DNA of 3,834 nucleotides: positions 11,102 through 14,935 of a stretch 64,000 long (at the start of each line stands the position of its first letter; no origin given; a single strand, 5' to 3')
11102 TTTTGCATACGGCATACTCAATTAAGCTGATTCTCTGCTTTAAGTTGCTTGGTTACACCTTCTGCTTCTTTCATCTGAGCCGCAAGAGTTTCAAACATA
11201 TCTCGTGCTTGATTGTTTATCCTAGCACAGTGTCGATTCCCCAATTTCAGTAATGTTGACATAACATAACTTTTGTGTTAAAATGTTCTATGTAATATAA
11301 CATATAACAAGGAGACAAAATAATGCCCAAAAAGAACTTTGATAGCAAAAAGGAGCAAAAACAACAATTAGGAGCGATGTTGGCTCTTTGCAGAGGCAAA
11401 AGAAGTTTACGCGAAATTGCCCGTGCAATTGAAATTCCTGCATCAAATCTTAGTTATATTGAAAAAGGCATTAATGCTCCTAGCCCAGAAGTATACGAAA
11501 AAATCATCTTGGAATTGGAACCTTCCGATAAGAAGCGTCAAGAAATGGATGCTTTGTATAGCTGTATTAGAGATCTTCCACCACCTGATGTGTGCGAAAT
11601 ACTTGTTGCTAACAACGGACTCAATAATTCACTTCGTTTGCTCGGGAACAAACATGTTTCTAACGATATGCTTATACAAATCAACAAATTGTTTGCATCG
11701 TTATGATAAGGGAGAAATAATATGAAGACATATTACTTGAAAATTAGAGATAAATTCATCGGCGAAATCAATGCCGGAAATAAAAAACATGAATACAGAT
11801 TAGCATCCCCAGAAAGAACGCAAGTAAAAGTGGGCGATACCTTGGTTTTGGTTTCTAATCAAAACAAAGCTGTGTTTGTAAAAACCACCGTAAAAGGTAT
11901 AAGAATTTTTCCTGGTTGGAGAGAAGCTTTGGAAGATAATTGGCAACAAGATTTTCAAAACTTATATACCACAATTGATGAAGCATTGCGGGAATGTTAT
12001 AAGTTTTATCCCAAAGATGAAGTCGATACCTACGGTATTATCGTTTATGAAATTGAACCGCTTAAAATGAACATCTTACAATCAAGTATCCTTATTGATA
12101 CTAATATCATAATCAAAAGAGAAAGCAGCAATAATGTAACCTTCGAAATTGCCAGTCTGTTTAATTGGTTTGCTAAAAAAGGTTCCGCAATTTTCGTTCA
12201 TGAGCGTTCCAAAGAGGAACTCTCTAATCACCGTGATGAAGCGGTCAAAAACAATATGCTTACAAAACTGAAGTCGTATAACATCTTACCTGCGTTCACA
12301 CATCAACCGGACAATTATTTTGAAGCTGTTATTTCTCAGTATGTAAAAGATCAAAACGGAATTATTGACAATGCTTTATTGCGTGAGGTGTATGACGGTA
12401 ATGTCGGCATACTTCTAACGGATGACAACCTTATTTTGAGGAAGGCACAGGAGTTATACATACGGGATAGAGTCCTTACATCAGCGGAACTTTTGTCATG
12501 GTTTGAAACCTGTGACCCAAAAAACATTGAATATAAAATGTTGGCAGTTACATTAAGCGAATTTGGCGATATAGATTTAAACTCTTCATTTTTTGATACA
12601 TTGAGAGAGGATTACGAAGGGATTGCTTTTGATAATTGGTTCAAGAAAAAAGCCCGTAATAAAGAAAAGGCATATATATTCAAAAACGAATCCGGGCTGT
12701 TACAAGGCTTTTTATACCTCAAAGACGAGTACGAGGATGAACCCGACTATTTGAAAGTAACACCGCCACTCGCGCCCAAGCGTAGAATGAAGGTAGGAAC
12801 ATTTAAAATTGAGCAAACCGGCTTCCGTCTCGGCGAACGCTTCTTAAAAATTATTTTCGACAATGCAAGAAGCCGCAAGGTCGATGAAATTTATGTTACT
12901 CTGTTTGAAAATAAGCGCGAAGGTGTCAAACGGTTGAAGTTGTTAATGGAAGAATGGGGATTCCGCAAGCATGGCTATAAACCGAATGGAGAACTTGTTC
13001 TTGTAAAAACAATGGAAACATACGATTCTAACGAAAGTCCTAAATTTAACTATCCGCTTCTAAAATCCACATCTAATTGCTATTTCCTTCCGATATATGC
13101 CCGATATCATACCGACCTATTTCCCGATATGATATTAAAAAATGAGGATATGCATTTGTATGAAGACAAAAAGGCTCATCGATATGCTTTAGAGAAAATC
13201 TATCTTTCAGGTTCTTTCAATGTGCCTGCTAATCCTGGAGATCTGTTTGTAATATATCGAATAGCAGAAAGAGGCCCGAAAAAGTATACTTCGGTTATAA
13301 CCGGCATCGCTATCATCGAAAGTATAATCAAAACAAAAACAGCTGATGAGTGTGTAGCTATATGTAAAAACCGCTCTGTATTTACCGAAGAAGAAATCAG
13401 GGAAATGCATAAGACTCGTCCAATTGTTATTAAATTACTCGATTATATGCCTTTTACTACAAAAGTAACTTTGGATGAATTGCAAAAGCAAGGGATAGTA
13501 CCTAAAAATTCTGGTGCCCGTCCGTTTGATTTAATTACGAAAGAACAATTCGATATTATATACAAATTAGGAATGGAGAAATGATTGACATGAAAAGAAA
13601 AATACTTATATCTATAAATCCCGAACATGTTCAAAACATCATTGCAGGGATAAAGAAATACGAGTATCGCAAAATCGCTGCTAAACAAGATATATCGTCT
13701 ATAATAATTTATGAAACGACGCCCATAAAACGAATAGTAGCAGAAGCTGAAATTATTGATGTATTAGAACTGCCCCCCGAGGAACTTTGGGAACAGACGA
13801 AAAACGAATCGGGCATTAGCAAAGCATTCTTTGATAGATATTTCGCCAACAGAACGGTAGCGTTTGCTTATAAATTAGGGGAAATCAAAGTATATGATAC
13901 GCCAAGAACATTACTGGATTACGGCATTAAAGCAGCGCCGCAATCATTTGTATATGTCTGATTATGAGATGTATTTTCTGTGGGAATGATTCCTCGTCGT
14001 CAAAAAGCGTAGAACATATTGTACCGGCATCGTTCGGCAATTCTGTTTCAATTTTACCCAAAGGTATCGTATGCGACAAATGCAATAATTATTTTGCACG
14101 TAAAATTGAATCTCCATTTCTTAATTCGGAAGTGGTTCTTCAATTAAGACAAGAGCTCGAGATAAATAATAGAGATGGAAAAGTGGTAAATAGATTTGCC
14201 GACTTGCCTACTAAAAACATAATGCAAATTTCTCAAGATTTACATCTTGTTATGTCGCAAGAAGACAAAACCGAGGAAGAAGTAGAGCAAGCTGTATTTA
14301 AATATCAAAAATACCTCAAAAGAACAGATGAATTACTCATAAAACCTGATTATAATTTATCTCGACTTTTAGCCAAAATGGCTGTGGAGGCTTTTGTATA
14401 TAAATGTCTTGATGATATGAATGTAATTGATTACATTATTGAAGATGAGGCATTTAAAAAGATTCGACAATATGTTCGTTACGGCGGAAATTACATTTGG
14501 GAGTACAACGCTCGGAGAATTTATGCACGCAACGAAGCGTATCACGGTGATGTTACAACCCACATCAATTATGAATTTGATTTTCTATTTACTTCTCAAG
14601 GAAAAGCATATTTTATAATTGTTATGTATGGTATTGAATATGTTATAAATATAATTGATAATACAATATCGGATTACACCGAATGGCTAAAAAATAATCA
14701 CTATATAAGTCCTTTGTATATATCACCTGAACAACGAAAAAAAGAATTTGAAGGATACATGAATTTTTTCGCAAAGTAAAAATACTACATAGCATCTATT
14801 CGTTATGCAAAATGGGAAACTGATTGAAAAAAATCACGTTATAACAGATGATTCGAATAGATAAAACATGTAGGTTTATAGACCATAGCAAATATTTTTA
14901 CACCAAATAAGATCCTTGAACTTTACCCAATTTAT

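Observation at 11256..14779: XRE-controlled operon stacking ASCH/PUA-like reader modules with PIN, GNAT-like and HNH modules: candidate undescribed defence or toxin system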

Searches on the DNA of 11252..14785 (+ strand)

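Call 95: search_dna_similar(query=window:11252-14785:+, collection=plasmids, mode=distant, max_rows=10)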
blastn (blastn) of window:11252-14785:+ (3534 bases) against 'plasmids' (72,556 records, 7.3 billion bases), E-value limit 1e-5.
No match.

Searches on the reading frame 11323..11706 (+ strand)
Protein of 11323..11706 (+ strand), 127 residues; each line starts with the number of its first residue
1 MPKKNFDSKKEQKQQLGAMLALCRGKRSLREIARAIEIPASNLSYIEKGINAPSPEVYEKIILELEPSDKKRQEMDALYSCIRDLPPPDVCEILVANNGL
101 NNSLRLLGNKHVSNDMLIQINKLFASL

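Call 3: search_protein_families(library=pfam, proteins=[window:11323-11706:+], max_evalue=1)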
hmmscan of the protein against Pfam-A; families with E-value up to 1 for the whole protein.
window:11323-11706:+ (127 aa): 5 families
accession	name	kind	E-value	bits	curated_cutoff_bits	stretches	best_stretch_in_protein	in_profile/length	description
PF13560.12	HTH_31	-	5.8e-06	27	27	1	15-61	1-50/64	Helix-turn-helix domain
PF01381.28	HTH_3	-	8.4e-06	26.2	23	1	26-62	9-45/55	Helix-turn-helix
PF16221.11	HTH_47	-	0.0011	18.9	27.1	1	9-47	29-67/78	winged helix-turn-helix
PF01022.26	HTH_5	-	0.0036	17.6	22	1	15-45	4-34/47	Bacterial regulatory protein, arsR family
PF05331.17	DUF742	-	0.16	12.3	27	1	9-41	38-70/114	Protein of unknown function (DUF742)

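Call 4: search_protein_families(library=padloc, proteins=[window:11323-11706:+], max_evalue=1)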
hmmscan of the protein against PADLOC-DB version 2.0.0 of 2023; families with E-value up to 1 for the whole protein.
window:11323-11706:+ (127 aa): 2 families
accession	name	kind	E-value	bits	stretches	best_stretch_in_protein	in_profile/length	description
PDLC02926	HTH_VI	-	2.7e-05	22.3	1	16-62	2-50/92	-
PDLC03947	RmrA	-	0.024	11.5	1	27-65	25-63/383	-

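Call 5: search_protein_families(library=ncbifam, proteins=[window:11323-11706:+], max_evalue=1)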
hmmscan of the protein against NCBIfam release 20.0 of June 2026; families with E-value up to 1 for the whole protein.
window:11323-11706:+ (127 aa): 0 families

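Call 7: search_protein_families(library=phrogs, proteins=[window:11323-11706:+], max_evalue=0.1)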
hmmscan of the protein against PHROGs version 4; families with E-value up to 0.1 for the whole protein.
window:11323-11706:+ (127 aa): 3 families
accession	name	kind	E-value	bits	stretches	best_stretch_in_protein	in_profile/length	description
phrog_8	-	transcription regulation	0.0011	19.4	1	26-63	89-126/346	transcriptional regulator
phrog_4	-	transcription regulation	0.0025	17.8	1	9-65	126-184/400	transcriptional repressor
phrog_3037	-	transcription regulation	0.012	16.4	1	3-61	5-63/189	transcriptional repressor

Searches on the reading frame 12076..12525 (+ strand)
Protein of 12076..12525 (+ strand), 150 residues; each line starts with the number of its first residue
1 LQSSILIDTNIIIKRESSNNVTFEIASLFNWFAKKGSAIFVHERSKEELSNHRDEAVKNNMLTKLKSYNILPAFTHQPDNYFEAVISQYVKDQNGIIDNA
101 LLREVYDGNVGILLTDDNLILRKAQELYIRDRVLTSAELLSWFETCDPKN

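Call 101: search_protein_families(library=pfam, proteins=[window:12076-12525:+], max_evalue=10)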
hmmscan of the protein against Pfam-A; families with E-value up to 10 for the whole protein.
window:12076-12525:+ (150 aa): 2 families
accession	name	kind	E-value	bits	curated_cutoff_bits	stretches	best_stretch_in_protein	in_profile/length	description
PF16289.11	PIN_12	-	0.0004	21.3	32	1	5-106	1-105/172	PIN domain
PF08883.16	DOPA_dioxygen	-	0.091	13.4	25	1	25-57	60-94/106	Dopa 4,5-dioxygenase family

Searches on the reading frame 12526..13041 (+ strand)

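Call 101: search_protein_families(library=pfam, proteins=[window:12526-13041:+], max_evalue=10)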
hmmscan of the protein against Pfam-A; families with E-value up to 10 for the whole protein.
window:12526-13041:+ (172 aa): 1 family
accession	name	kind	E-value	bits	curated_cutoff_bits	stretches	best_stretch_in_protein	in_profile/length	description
PF16501.10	SCAPER_N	-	0.15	12.5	25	1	102-128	10-35/98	S phase cyclin A-associated protein in the endoplasmic reticulum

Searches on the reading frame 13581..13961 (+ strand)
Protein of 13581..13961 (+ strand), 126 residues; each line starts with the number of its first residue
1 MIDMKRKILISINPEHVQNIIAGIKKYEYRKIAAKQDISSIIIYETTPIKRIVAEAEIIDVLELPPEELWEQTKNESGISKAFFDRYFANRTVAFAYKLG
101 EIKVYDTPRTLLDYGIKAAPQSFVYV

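Call 3: search_protein_families(library=pfam, proteins=[window:13581-13961:+], max_evalue=1)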
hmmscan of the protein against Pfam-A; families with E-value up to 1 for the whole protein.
window:13581-13961:+ (126 aa): 2 families
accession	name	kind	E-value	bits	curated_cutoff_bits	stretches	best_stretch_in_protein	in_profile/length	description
PF04266.20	ASCH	-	3.3e-05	24.9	21.2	1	11-84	2-84/103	ASCH domain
PF13693.12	HTH_35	-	0.15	12.5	25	1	16-70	3-59/75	Winged helix-turn-helix DNA-binding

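Call 4: search_protein_families(library=padloc, proteins=[window:13581-13961:+], max_evalue=1)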
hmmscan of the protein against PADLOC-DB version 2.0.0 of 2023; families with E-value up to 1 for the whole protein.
window:13581-13961:+ (126 aa): 4 families
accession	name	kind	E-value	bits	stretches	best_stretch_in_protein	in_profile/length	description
PDLC04425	PDC-M11B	-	1.4e-39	133.6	1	7-126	2-122/132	-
PDLC04424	PDC-M11B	-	4.2e-33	112.3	1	5-126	7-129/142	-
PDLC04423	PDC-M11B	-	1.6e-16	58.7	1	11-125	2-117/164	-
PDLC03123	Specificity_I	-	0.062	10.4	1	2-45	153-196/401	Type I specificity subunit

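Call 5: search_protein_families(library=ncbifam, proteins=[window:13581-13961:+], max_evalue=1)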
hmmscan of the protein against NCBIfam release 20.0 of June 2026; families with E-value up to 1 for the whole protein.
window:13581-13961:+ (126 aa): 2 families
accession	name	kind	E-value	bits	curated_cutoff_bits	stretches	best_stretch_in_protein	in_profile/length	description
NF008917.0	PRK12279.1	equivalog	9.9e-12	44.7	526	1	6-126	189-310/311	50S ribosomal protein L22/unknown domain fusion protein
NF046064.1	MtxBflmRegRemA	equivalog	0.094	13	140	1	31-57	12-38/89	extracellular matrix/biofilm regulator RemA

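Call 7: search_protein_families(library=phrogs, proteins=[window:13581-13961:+], max_evalue=0.1)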
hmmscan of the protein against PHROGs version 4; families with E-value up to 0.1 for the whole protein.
window:13581-13961:+ (126 aa): 2 families
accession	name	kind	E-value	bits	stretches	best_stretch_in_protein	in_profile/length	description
phrog_3136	-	unknown function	2.3e-38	132.3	1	5-126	2-125/134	-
phrog_11553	-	unknown function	1.2e-14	55.2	1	5-125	135-260/278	-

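Call 84: search_solved_structures(query=window:13581-13961:+, max_evalue=10, show_alignments=2)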
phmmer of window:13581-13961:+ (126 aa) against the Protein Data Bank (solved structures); distinct sequences matched with E-value up to 10: 4.
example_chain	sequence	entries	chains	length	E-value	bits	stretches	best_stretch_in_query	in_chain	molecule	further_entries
5gus_A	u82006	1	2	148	7.4e-06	29.5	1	5-100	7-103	Helix-turn-helix domain-containing protein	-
5guq_A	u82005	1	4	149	7.5e-06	29.5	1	5-100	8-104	Helix-turn-helix domain-containing protein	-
5y6c_A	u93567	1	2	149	7.8e-06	29.5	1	5-99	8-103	Helix-turn-helix domain-containing protein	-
5y6b_A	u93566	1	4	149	2.7e-05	27.7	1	5-100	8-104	Helix-turn-helix domain-containing protein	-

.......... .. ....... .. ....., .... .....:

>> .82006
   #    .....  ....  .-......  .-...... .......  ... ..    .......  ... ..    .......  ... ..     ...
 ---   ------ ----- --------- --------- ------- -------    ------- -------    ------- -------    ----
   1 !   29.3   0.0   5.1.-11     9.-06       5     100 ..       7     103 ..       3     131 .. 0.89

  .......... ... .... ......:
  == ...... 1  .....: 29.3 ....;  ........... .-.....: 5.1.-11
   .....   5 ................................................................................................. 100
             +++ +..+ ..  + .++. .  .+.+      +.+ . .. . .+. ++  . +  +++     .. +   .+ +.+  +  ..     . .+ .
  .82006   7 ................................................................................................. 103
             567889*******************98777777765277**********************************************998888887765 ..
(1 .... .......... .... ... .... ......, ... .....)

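Call 97: find_homologous_proteins(query=window:13581-13961:+, max_evalue=0.001)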
Query window:13581-13961:+ (126 aa): 1527 proteins with E <= 0.001 among 1531 candidates; the best 120 are listed.
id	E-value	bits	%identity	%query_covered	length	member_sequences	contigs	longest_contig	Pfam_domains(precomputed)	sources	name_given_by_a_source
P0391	1.4e-71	256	96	100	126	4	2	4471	-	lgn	-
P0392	5.1e-71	254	94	100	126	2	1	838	-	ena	-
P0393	6.7e-71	254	94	100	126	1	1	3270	-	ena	-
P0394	1.1e-70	253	93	100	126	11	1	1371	-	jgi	-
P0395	1.3e-70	253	95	98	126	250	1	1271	-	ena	-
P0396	1.4e-70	253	94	98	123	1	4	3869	-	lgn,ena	-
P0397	1.5e-70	253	92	100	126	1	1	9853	PF04266.21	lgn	-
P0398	2.4e-70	252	95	98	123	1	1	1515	-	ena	-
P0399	4.3e-70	251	93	98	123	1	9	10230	-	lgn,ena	-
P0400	5.6e-70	251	93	100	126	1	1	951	-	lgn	-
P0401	6.4e-70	251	95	98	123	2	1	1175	-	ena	-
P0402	7.5e-70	251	93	98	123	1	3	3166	-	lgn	-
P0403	8.0e-70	250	93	98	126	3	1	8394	PF04266.21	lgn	-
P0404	9.0e-70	250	93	98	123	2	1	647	PF04266.21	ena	-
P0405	1.2e-69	250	95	98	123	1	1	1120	-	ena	-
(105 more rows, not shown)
